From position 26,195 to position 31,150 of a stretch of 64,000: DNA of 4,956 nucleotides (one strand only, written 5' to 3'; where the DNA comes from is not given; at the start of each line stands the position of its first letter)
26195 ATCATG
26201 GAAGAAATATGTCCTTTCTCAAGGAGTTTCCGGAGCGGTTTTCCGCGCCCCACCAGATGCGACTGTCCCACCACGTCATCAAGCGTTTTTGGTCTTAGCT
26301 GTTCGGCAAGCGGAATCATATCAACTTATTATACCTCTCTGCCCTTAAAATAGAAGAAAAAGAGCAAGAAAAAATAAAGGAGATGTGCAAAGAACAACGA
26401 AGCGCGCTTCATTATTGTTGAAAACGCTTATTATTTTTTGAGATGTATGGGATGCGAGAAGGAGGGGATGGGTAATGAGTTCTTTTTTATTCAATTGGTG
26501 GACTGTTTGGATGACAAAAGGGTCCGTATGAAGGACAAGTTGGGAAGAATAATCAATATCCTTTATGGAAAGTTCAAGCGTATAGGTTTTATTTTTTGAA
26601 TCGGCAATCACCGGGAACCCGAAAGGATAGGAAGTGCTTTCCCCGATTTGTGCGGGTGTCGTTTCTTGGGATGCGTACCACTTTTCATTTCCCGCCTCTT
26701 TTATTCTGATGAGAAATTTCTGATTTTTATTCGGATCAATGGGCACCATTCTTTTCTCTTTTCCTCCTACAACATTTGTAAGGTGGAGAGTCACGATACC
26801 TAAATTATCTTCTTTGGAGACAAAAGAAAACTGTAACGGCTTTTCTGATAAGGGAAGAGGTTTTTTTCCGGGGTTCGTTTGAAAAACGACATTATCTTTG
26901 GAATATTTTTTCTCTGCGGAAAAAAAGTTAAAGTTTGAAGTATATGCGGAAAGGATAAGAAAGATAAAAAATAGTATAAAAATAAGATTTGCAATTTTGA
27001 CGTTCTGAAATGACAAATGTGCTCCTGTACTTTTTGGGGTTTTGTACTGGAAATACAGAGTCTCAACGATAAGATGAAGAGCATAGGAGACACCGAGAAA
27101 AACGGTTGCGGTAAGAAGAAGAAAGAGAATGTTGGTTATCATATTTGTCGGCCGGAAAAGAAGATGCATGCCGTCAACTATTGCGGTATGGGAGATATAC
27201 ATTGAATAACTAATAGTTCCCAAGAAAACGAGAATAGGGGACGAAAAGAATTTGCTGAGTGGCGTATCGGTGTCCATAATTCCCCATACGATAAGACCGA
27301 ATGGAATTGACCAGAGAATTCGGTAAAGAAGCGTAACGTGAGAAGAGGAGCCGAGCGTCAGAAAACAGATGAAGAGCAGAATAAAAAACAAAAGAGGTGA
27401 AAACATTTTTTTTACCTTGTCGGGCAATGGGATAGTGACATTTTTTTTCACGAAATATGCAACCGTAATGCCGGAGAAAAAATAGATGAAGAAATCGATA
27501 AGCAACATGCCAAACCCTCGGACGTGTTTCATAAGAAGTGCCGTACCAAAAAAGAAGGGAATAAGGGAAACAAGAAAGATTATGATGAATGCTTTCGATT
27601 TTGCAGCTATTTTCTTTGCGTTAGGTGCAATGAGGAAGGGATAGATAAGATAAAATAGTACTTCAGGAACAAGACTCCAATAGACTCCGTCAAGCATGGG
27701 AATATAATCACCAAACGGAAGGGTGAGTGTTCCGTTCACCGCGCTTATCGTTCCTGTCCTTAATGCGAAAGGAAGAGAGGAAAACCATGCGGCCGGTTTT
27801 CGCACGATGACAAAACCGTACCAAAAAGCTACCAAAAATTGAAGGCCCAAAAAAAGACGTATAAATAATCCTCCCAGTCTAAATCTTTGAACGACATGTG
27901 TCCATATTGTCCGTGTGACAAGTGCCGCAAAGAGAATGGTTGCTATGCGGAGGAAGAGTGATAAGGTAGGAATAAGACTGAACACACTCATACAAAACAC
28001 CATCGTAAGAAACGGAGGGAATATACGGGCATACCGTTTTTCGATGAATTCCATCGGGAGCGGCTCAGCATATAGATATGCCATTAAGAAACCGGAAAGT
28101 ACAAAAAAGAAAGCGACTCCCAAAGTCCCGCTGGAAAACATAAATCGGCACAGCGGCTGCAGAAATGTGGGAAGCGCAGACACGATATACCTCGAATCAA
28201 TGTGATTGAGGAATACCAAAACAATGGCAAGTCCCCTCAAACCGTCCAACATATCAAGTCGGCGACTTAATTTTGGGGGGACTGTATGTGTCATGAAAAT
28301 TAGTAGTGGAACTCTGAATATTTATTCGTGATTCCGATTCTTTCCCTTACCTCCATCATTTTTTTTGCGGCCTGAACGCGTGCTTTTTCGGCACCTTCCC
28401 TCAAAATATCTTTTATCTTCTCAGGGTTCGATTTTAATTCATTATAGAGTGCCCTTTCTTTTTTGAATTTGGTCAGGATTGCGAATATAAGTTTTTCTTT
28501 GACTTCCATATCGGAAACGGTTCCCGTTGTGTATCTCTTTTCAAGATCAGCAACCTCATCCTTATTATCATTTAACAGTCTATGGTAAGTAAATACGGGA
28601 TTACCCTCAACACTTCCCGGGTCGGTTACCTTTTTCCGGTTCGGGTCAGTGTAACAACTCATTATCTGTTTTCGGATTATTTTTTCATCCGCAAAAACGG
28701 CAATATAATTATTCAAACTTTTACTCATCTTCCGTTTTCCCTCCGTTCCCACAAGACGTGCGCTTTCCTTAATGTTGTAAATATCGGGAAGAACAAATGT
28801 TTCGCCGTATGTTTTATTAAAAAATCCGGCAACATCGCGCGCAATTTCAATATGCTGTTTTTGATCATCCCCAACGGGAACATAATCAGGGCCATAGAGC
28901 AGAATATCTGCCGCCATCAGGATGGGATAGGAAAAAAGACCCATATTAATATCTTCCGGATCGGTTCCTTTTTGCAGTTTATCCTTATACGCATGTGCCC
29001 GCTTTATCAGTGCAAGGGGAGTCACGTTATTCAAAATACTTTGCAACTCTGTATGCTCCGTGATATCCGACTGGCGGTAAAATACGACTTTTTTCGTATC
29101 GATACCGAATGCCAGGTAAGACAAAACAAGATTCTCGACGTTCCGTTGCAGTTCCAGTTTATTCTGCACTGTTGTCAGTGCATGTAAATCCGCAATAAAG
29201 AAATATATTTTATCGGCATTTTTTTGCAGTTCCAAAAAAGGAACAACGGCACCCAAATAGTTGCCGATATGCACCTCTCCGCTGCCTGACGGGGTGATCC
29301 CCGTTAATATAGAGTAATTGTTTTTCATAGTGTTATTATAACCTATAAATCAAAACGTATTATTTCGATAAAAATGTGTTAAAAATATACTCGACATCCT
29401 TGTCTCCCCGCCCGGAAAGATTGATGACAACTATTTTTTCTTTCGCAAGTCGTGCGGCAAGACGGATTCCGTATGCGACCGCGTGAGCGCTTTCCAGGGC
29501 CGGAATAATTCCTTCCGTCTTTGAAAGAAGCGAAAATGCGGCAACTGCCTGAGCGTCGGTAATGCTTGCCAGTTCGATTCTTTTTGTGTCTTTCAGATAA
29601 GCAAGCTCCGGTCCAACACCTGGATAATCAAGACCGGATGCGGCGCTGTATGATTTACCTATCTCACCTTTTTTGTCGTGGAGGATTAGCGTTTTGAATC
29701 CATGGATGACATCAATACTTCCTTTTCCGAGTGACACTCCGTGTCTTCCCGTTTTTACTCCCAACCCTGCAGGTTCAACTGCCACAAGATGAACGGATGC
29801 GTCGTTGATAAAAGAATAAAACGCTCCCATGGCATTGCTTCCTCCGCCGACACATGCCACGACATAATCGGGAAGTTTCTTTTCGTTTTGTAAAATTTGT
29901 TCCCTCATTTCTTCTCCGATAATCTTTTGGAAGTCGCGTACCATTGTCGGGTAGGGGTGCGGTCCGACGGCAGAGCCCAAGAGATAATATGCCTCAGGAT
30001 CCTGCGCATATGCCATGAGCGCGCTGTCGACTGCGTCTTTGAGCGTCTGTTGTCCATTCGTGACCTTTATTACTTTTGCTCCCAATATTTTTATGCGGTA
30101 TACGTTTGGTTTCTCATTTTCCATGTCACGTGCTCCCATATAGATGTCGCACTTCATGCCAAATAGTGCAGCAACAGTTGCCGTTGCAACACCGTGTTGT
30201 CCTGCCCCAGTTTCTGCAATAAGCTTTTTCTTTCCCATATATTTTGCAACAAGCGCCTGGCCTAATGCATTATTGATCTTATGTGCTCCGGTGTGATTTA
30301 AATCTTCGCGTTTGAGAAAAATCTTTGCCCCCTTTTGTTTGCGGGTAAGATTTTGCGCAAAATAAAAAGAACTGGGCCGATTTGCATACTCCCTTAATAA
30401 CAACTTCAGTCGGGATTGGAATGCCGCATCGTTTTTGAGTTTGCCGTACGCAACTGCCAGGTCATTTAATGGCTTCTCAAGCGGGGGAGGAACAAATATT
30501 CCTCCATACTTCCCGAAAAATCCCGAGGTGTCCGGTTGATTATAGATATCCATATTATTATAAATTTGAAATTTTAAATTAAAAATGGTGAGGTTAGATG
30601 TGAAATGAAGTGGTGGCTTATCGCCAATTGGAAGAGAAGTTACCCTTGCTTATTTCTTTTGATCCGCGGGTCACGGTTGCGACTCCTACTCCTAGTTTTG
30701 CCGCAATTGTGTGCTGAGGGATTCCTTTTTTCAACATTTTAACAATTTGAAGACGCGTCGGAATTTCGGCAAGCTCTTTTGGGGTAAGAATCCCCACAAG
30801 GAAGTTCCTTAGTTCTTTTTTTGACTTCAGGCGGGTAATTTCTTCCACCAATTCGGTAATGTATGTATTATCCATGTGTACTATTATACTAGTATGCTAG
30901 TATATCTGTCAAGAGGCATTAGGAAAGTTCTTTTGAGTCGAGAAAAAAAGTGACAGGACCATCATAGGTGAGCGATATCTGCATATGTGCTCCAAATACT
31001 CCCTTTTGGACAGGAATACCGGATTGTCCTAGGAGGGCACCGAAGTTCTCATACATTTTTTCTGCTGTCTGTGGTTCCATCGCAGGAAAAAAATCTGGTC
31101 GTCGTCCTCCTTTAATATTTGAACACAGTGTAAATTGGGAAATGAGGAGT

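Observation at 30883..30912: E. coli-type trp operator (two CTAG boxes, same spacing) embedded in a consensus leaderless promoter of a TrpR-like / trpB / trpS locus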

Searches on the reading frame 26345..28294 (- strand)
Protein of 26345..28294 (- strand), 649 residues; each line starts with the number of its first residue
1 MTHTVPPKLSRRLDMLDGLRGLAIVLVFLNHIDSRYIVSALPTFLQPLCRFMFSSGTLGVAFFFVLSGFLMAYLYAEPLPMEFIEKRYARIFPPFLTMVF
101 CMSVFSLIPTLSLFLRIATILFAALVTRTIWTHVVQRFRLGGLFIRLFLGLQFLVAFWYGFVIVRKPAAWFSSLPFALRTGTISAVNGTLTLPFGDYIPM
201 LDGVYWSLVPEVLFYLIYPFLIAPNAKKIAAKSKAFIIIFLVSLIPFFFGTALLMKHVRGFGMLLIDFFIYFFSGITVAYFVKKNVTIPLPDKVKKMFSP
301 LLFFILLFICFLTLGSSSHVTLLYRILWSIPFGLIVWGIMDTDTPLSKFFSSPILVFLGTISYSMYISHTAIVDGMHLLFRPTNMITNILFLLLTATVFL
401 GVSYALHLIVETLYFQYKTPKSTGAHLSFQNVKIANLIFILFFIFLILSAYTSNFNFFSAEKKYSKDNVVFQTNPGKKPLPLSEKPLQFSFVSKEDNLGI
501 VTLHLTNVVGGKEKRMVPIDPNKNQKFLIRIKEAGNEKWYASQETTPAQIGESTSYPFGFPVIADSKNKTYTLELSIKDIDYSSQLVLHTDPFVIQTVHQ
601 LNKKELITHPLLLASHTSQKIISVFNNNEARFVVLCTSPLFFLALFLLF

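Call 3: search_protein_families(library=pfam, proteins=[window:26345-28294:-], max_evalue=0.01)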
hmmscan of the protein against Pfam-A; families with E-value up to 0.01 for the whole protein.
window:26345-28294:- (649 aa): 1 family
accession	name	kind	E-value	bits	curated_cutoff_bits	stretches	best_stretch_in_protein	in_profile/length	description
PF01757.29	Acyl_transf_3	-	3.3e-21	76.1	31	1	16-407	4-325/326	Acyltransferase domain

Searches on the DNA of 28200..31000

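Call 63: search_rna_families(source=window, start=28200, end=31000, threshold=evalue, max_evalue=1)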
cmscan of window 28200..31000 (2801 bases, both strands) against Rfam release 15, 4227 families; matches with E-value up to 1: 0.
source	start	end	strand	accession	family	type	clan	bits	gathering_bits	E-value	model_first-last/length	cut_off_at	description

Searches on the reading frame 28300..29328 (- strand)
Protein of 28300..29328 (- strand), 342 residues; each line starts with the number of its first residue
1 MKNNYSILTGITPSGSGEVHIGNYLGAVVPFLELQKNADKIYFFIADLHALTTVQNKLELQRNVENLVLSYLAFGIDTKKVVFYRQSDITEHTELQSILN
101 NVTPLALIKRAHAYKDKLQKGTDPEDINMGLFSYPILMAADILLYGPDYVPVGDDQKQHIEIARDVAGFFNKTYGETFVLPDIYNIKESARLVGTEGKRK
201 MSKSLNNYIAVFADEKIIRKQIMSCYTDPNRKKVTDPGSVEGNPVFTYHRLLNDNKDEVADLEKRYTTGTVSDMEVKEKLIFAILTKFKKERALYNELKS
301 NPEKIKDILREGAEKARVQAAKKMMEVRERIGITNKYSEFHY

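Call 3: search_protein_families(library=pfam, proteins=[window:28300-29328:-], max_evalue=0.01)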
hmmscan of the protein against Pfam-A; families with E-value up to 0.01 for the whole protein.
window:28300-29328:- (342 aa): 2 families
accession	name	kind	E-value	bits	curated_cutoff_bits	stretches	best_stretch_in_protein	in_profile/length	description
PF00579.31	tRNA-synt_1b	-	5e-62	210.3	21.1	1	3-284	4-287/292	tRNA synthetases class I (W and Y)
PF01921.24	tRNA-synt_1f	-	0.0066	15.8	27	0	2-25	21-42/360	tRNA synthetases class I (K)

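Call 4: search_protein_families(library=ncbifam, proteins=[window:28300-29328:-], max_evalue=0.01)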
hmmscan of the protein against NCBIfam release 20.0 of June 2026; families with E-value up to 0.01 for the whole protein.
window:28300-29328:- (342 aa): 10 families
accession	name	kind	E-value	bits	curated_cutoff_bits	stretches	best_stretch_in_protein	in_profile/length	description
NF009207.0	PRK12556.1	equivalog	1.3e-91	307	479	1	6-333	5-331/332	tryptophan--tRNA ligase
TIGR00233.1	trpS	equivalog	2.8e-86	289.8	176.75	1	6-333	4-328/328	tryptophan--tRNA ligase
NF008923.0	PRK12284.1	equivalog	1.1e-82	278.2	597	1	6-335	4-333/431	tryptophan--tRNA ligase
NF008922.0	PRK12283.1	equivalog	2.6e-69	234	572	2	6-176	5-173/400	tryptophan--tRNA ligase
NF006330.0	PRK08560.1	equivalog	1.5e-21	76.9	220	1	10-271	38-286/342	tyrosine--tRNA ligase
NF008925.0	PRK12285.1-2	equivalog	1.5e-21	76.8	451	1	3-298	61-353/365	tryptophan--tRNA ligase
NF008927.0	PRK12285.1-4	equivalog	3.4e-18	65.8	478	1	4-299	73-363/385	tryptophan--tRNA ligase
NF008926.0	PRK12285.1-3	equivalog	2.4e-10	39.9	320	1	2-169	63-227/429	tryptophan--tRNA ligase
NF008928.0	PRK12285.1-5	equivalog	1.4e-09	37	891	1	4-168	92-250/530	tryptophan--tRNA ligase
NF010030.0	PRK13505.1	equivalog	0.0079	14.6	652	0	43-92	126-173/557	formate--tetrahydrofolate ligase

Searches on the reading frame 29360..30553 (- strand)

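Call 3: search_protein_families(library=pfam, proteins=[window:29360-30553:-], max_evalue=0.01)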
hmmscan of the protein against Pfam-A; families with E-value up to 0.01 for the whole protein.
window:29360-30553:- (397 aa): 1 family
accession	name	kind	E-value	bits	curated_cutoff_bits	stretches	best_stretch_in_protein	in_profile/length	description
PF00291.31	PALP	-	2.5e-40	139.1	35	1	64-381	11-295/295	Pyridoxal-phosphate dependent enzyme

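Call 4: search_protein_families(library=ncbifam, proteins=[window:29360-30553:-], max_evalue=0.01)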
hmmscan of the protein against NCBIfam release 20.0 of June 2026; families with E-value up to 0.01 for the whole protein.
window:29360-30553:- (397 aa): 37 families (the best 25 are shown)
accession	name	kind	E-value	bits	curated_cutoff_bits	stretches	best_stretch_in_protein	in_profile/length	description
NF010376.0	PRK13803.1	equivalog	9e-175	582.9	819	1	7-393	207-594/600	bifunctional phosphoribosylanthranilate isomerase/tryptophan synthase subunit beta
TIGR00263.1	trpB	equivalog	2.6e-171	569.9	392.45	1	11-392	1-383/385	tryptophan synthase subunit beta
NF010375.0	PRK13802.1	equivalog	1.8e-115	386.6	1386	1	10-388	276-667/695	bifunctional indole-3-glycerol phosphate synthase/tryptophan synthase subunit beta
NF009057.0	PRK12391.1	equivalog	4.3e-52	177.2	366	1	58-388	77-420/441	TrpB-like pyridoxal phosphate-dependent enzyme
TIGR01415.1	trpB_rel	hypoth_equivalog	3.7e-49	167.6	518.85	1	57-388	65-410/419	TrpB-like pyridoxal phosphate-dependent enzyme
TIGR01139.1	cysK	equivalog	6.4e-15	55.2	350.95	1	71-267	16-204/298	cysteine synthase A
NF006390.0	PRK08639.1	equivalog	2.6e-14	53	421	1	72-263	36-214/418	threonine ammonia-lyase IlvA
TIGR02079.1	THD1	equivalog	1.1e-13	50.8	440.55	1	72-263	27-206/410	threonine ammonia-lyase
NF006094.0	PRK08246.1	subfamily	1.5e-13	50.8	331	1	75-263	36-202/310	serine/threonine dehydratase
TIGR01136.1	cysKM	subfamily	7e-13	48.6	344.15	1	71-266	16-203/299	cysteine synthase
NF007989.0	PRK10717.1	equivalog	4.4e-11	42.4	387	2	72-266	25-217/334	cysteine synthase A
NF008735.0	PRK11761.1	equivalog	8.2e-11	41.7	413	1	71-183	22-133/296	cysteine synthase CysM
NF004996.0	PRK06381.1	equivalog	9.3e-11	41.3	266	1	63-251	18-190/319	threonine synthase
TIGR03945.1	PLP_SbnA_fam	equivalog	1.2e-10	40.9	349.95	1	72-263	18-203/304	2,3-diaminopropionate biosynthesis protein SbnA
NF005292.0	PRK06815.1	equivalog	1.4e-10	40.7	371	1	72-243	32-185/320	threonine/serine dehydratase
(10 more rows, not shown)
